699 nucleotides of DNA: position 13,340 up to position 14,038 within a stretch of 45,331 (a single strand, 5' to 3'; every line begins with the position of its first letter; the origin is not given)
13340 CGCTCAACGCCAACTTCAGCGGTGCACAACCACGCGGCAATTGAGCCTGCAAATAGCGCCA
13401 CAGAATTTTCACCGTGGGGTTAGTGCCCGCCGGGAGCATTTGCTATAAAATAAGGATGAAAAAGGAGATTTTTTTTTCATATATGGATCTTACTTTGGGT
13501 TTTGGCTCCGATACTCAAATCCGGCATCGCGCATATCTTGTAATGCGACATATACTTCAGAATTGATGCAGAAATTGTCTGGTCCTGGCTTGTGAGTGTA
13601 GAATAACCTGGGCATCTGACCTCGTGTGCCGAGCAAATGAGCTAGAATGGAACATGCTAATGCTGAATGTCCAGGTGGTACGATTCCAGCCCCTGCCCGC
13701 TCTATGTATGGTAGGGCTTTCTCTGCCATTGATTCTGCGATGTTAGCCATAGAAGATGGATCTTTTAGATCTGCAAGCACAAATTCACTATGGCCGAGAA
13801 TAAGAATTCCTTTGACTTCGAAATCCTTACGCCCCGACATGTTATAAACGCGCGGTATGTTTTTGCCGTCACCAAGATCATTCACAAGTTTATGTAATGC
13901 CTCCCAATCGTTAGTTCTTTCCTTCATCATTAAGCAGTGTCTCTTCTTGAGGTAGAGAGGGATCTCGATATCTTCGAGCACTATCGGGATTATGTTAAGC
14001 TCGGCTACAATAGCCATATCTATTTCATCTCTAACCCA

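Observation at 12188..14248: Two tandem, diverged TIR-domain proteins fused to an unassigned ~120-aa C-terminal module: candidate stand-alone NADase/defence module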

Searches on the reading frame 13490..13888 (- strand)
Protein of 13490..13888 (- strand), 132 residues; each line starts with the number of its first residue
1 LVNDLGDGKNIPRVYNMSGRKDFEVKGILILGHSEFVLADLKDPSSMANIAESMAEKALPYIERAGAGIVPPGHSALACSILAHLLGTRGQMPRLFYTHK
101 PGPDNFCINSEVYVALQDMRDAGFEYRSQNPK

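Call 9: search_protein_families(library=ncbifam, proteins=[window:13490-13888:-], max_evalue=1)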
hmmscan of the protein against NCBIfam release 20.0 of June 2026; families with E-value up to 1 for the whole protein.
window:13490-13888:- (132 aa): 1 family
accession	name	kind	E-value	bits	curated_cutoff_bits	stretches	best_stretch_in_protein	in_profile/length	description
NF040560.1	CAS_Csx15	equivalog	0.0028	17.9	35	1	69-123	66-121/125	CRISPR-associated protein Csx15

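Call 10: search_protein_families(library=pfam, proteins=[window:13490-13888:-], max_evalue=10)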
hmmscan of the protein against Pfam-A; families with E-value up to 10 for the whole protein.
window:13490-13888:- (132 aa): 0 families

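Call 51: search_solved_structures(query=A4, max_evalue=1, show_alignments=3)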
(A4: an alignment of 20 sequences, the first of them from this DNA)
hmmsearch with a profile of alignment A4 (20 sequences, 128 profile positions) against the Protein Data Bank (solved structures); distinct sequences matched with E-value up to 1: 6.
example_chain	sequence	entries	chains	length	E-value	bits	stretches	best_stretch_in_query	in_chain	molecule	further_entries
9tet_A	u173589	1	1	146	0.0003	24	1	11-126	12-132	CRISPR-associated Csx15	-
9ylu_A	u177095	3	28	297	0.0034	20.6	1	69-124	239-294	CbCash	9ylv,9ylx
4uos_A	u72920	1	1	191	0.036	17.3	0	28-76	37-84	DESIGNED HELICAL BUNDLE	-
9teu_A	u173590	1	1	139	0.076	16.3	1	67-121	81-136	csx15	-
9mf5_A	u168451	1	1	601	0.21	14.8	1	33-92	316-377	Serine/threonine-protein phosphatase 2A 65 kDa regulatory subunit A beta isoform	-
3hjg_A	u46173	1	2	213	0.4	13.9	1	34-101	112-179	Putative alpha-ribazole-5'-phosphate phosphatase CobC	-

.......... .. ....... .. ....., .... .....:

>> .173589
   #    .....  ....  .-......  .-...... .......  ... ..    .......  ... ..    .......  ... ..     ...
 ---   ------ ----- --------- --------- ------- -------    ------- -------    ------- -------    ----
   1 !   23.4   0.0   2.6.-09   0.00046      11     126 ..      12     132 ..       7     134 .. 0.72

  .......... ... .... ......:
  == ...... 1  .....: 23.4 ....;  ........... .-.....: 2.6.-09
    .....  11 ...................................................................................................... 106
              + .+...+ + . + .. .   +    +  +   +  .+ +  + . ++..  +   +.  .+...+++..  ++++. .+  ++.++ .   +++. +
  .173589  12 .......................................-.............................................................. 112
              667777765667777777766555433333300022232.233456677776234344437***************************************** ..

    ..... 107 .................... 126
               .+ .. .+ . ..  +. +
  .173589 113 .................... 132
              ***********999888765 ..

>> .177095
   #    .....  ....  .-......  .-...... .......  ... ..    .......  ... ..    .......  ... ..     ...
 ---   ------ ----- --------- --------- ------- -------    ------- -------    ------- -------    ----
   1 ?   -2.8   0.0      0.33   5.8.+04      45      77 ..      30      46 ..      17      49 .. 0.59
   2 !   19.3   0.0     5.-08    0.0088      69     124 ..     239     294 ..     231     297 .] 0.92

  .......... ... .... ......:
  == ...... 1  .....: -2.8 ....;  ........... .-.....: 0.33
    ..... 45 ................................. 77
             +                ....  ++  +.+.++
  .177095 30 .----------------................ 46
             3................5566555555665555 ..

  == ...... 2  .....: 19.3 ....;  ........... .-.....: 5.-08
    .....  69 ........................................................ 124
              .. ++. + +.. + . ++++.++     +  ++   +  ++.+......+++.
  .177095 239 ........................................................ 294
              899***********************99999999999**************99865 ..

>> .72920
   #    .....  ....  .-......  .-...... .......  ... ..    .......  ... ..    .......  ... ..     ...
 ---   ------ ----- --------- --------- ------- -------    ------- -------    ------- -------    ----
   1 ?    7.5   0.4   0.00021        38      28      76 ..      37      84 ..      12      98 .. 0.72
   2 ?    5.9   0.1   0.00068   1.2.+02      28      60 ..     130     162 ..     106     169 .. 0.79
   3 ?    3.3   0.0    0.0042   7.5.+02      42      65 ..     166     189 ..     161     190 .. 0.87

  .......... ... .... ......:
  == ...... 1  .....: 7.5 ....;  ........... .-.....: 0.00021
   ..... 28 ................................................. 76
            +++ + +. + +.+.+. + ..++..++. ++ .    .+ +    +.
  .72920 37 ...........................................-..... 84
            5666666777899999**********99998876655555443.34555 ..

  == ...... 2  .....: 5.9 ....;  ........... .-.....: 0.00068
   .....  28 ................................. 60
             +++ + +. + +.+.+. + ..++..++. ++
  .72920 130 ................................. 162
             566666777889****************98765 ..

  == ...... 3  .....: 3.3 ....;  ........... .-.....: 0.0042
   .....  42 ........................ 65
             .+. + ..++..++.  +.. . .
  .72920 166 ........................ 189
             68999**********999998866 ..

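Call 58: predict_structure(alignment_id=A4)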
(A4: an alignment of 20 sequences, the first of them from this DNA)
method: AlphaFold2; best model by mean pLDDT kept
length: 129 residues; sequences in the alignment: 20
mean_pLDDT: 91.1   pTM: 0.82
mean pLDDT of the five models: 91.1, 90.9, 90.3, 89.6, 89.5
residues with pLDDT >= 90: 98; 70-90: 26; 50-70: 4; < 50: 1
segments of 3 or more residues with pLDDT < 50: none
pLDDT, mean of each block of 10 residues (from residue 1): 74 94 95 91 95 95 94 93 88 92 93 90 87
secondary structure, 60 per line:
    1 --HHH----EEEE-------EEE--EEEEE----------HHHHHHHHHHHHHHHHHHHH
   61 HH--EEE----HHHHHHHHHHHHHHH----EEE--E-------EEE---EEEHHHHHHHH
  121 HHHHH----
elements in order: E10-13 E21-23 E26-30 H41-62 E65-67 H72-86 E91-93 E104-106 E110-112 H113-125

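Call 62: fold_search(model_id=the predicted structure, library=pdb)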
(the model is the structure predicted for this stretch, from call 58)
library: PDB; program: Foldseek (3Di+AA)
matches with E <= 10: 773; with E <= 0.001: 0
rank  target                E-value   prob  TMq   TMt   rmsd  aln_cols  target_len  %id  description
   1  8t65_A                2.3e-02  0.82  0.42  0.36   6.9       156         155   10  cA4 bound Cam1 (released 2024-01-10)
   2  6wam_F                2.4e-02  0.90  0.42  0.16   4.8       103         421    6  Structure of Acinetobacter baumannii Cap4 SAVED/CARF-domain containing receptor (released 2020-06-17)
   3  8t65_B                3.0e-02  0.60  0.34  0.31   7.1       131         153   14  cA4 bound Cam1 (released 2024-01-10)
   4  8t66_A                4.7e-02  0.66  0.37  0.32   6.5       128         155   13  cA6 bound Cam1 (released 2024-01-10)
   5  9wq2_A                6.1e-02  0.72  0.43  0.19   7.7       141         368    8  Structure of 3TM-SAVED dimer bound to 2'3'-cGAMP (released 2026-04-01)
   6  8t66_B                6.1e-02  0.63  0.36  0.31   6.3       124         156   13  cA6 bound Cam1 (released 2024-01-10)
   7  8fmh_C                6.9e-02  0.90  0.50  0.22   4.6       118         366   14  Structure of CBASS Cap5 from Pseudomonas syringae as an activated tetramer with the cyclic dinucleotide 3'2'-c-dGAMP l (released 2024-02-07)
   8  9dih_B                6.9e-02  0.89  0.49  0.21   4.7       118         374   14  CBASS Pseudomonas syringae Cap5 tetramer with DNA duplex and 3'2'-c-diAMP cyclic dinucleotide ligand (released 2025-06-18)
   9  8t64_B                8.4e-02  0.54  0.36  0.36   9.0       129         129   13  Apo Cam1(42-206) (released 2024-01-10)
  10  9dif_A                9.6e-02  0.87  0.51  0.22   4.5       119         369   16  CBASS Pseudomonas syringae Cap5 tetramer with DNA duplex and 3'2'-c-GAMP cyclic dinucleotide ligand (released 2025-06-18)
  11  7pq6_BBB              9.6e-02  0.47  0.34  0.20   8.7       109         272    9  Crystal Structure of the Ring Nuclease 0811 mutant-S12A from Sulfolobus islandicus (Sis0811) (released 2021-11-24)
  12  7pq6_AAA              1.0e-01  0.47  0.35  0.20   8.6       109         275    9  Crystal Structure of the Ring Nuclease 0811 mutant-S12A from Sulfolobus islandicus (Sis0811) (released 2021-11-24)
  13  8t64_D                1.2e-01  0.44  0.36  0.34   7.3       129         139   13  Apo Cam1(42-206) (released 2024-01-10)
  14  8fmh_E                1.2e-01  0.82  0.50  0.22   4.5       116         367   15  Structure of CBASS Cap5 from Pseudomonas syringae as an activated tetramer with the cyclic dinucleotide 3'2'-c-dGAMP l (released 2024-02-07)
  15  7z56_AAA              1.2e-01  0.57  0.41  0.32   5.4       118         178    9  Crystal Structure of the Ring Nuclease 0455 from Sulfolobus islandicus (Sis0455) in its apo form (released 2022-11-23)
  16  8fmf_A                1.4e-01  0.80  0.50  0.22   4.6       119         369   14  Structure of CBASS Cap5 from Pseudomonas syringae as an activated tetramer with the cyclic dinucleotide 3'2'-c-diAMP l (released 2024-02-07)
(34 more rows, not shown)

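Call 74: search_protein_representatives(alignment_id=A4)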
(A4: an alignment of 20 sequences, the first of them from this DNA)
Query: 20 sequences, 128 profile positions. Proteins with E-value up to 0.001 (for the whole library): 38; up to 1e-10: 18; up to 1e-30: 8. The best 38 are listed.
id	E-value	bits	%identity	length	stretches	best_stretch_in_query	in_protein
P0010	3.2e-54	198.5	-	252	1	1-126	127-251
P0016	4.7e-54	198.0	-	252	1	1-127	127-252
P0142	1.0e-37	145.2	-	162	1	2-125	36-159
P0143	3.4e-37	143.5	-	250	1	2-126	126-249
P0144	1.7e-36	141.2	-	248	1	4-126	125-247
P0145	3.4e-36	140.3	-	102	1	25-127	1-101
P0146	1.6e-33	131.7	-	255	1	2-127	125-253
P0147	1.6e-33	131.6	-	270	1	2-126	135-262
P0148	2.8e-30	121.2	-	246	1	2-122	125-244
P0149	4.7e-30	120.4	-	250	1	1-126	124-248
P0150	5.3e-24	100.9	-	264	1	2-122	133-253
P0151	1.1e-20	90.1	-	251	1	9-121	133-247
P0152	6.9e-20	87.6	-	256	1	4-124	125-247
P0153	5.9e-16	74.8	-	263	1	4-121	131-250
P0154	1.1e-15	73.9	-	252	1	2-121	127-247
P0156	1.3e-11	60.8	-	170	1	10-119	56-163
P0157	1.7e-11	60.4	-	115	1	14-119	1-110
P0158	1.5e-09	54.1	-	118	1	10-122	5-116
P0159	2.0e-09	53.7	-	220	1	10-119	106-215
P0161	7.3e-09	51.9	-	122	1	10-119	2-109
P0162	7.7e-08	48.6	-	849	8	1-70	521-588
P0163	1.0e-07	48.2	-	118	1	10-119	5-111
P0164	2.1e-07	47.2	-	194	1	9-120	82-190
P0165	9.8e-07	45.0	-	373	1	6-118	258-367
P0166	2.6e-06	43.7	-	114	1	10-122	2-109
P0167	2.6e-06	43.6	-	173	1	10-124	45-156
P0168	3.5e-06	43.2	-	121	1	8-118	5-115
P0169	3.9e-06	43.1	-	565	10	91-120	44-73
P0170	1.5e-05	41.2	-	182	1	10-117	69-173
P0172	4.6e-05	39.6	-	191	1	2-50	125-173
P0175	3.0e-04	37.0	-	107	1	10-115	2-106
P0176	3.2e-04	36.9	-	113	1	11-121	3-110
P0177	3.3e-04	36.8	-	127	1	32-105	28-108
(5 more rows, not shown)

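Call 76: search_protein_families(library=pfam, proteins=[P0142, P0156, P0159, P0162, P0164, P0165, P0167, P0169, P0170, P0172], max_evalue=0.01)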
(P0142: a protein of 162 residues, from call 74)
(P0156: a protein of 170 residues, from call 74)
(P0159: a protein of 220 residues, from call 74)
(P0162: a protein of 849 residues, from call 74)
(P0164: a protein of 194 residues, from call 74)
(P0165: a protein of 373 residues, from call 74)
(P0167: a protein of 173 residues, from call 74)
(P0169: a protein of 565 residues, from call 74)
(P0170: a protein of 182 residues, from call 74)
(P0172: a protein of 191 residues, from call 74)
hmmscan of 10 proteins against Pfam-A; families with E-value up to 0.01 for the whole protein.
P0142 (162 aa): 0 families

P0156 (170 aa): 0 families

P0159 (220 aa): 0 families

P0162 (849 aa): 9 families
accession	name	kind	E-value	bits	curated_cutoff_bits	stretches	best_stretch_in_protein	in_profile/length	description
PF24514.1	SpaA_4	-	2.4e-107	353.6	27.3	8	742-839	1-107/107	Prealbumin-like fold domain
PF02285.20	COX8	-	2.8e-18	66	24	0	787-796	28-37/43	Cytochrome oxidase c subunit VIII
PF19403.5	SpaA_2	-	2.4e-10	41.3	25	0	753-808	24-86/96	Prealbumin-like fold domain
PF15780.11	ASH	-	3.2e-09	37.3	27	0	97-137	43-83/98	Abnormal spindle-like microcephaly-assoc'd, ASPM-SPD-2-Hydin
PF07686.23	V-set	-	6.6e-08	33.2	26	0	735-768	68-101/109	Immunoglobulin V-set domain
PF14344.12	DUF4397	-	2.1e-07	31.9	30.6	0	659-744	12-87/119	Domain of unknown function (DUF4397)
PF17577.7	ETM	-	7.9e-06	26.9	27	0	118-143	61-86/109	ECORI-T site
PF24498.1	Ig_TMEM131L_3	-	8.8e-05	22.9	28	0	529-548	20-39/100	TMEM131L third Ig-like domain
PF20674.3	SpaA_3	-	0.0034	17.9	24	0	754-839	34-121/121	Prealbumin-like fold domain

P0164 (194 aa): 0 families

P0165 (373 aa): 0 families

P0167 (173 aa): 0 families

P0169 (565 aa): 7 families
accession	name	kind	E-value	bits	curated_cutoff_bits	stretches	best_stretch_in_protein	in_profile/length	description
PF22572.2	GPR158_179_EC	-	8.5e-10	39.5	28.1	0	40-78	23-61/96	GPR158/179 extracellular domain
PF17602.7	DUF5498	-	1.7e-07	32.1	27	0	186-232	17-63/96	Family of unknown function (DUF5498)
PF09023.15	Staphostatin_B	-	6.1e-07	29.9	25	0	33-57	42-66/105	Staphostatin B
PF24927.1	DUF7747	-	5.1e-05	23.6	25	0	417-456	24-63/167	Domain of unknown function (DUF7747)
PF09092.17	Lyase_N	-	9.8e-05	22.7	26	0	156-229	44-110/166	Lyase, N terminal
PF19081.6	Ig_7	-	0.00011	22.8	27.3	0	203-235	42-74/84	Ig-like domain CHU_C associated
PF16887.10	DUF5081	-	0.0024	17.4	27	0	400-437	174-211/231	Domain of unknown function (DUF5081)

P0170 (182 aa): 0 families

P0172 (191 aa): 3 families
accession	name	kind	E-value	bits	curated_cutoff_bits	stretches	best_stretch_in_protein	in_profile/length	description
PF13676.11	TIR_2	-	1e-21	78.1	28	1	4-111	1-111/122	TIR domain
PF08937.16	ThsB_TIR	-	9.4e-10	39.2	21.2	1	5-94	1-98/100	Thoeris protein ThsB, TIR-like domain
PF01582.25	TIR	-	6.6e-06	26.5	21.3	1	16-92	17-97/179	TIR domain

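Call 91: search_protein_families(library=ncbifam, proteins=[P0157, P0158, P0161, P0163, P0166, P0168, P0175, P0176, P0177, P0165], max_evalue=0.01)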
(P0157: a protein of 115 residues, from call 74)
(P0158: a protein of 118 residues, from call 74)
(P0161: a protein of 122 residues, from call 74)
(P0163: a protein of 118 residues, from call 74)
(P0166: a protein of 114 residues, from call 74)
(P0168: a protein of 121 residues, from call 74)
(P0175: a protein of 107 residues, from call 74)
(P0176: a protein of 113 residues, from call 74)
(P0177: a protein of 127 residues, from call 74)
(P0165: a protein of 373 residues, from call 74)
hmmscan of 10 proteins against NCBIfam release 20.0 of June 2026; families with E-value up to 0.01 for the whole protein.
P0157 (115 aa): 0 families

P0158 (118 aa): 1 family
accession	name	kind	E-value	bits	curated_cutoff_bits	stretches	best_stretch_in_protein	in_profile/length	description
NF040560.1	CAS_Csx15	equivalog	5.1e-13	49.3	35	1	8-118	4-125/125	CRISPR-associated protein Csx15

P0161 (122 aa): 1 family
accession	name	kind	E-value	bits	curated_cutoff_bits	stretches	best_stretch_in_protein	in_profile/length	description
NF040560.1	CAS_Csx15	equivalog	2.4e-09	37.5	35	1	17-113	27-124/125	CRISPR-associated protein Csx15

P0163 (118 aa): 1 family
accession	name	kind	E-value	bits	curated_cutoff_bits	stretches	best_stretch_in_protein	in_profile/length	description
NF040560.1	CAS_Csx15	equivalog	3.3e-09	37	35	1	41-114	48-123/125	CRISPR-associated protein Csx15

P0166 (114 aa): 1 family
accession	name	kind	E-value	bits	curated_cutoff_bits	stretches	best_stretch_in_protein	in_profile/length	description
NF040560.1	CAS_Csx15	equivalog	8.7e-20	71.2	35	1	3-111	2-125/125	CRISPR-associated protein Csx15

P0168 (121 aa): 1 family
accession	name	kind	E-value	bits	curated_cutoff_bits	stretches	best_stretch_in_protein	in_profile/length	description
NF040560.1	CAS_Csx15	equivalog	2.6e-12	47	35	1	29-121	32-125/125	CRISPR-associated protein Csx15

P0175 (107 aa): 1 family
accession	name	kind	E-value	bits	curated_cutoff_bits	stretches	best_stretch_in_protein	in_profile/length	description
NF040560.1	CAS_Csx15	equivalog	1.3e-08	35.1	35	1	53-96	63-108/125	CRISPR-associated protein Csx15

P0176 (113 aa): 1 family
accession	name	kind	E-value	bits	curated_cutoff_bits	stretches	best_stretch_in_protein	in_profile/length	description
NF040560.1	CAS_Csx15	equivalog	2.4e-13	50.4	35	1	33-113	43-125/125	CRISPR-associated protein Csx15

P0177 (127 aa): 2 families
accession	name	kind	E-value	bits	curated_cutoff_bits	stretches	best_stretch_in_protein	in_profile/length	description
NF040560.1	CAS_Csx15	equivalog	2.6e-11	43.8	35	1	5-125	2-125/125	CRISPR-associated protein Csx15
NF000750.0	PRK00045.3-4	equivalog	0.0092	15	289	1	31-86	150-203/439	glutamyl-tRNA reductase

P0165 (373 aa): 2 families
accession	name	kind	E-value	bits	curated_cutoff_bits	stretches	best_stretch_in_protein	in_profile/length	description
NF040560.1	CAS_Csx15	equivalog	1.8e-07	31.4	35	1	313-373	63-125/125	CRISPR-associated protein Csx15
NF004873.0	PRK06231.1-3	equivalog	0.0096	15.5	220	0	120-221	58-158/208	F0F1 ATP synthase subunit B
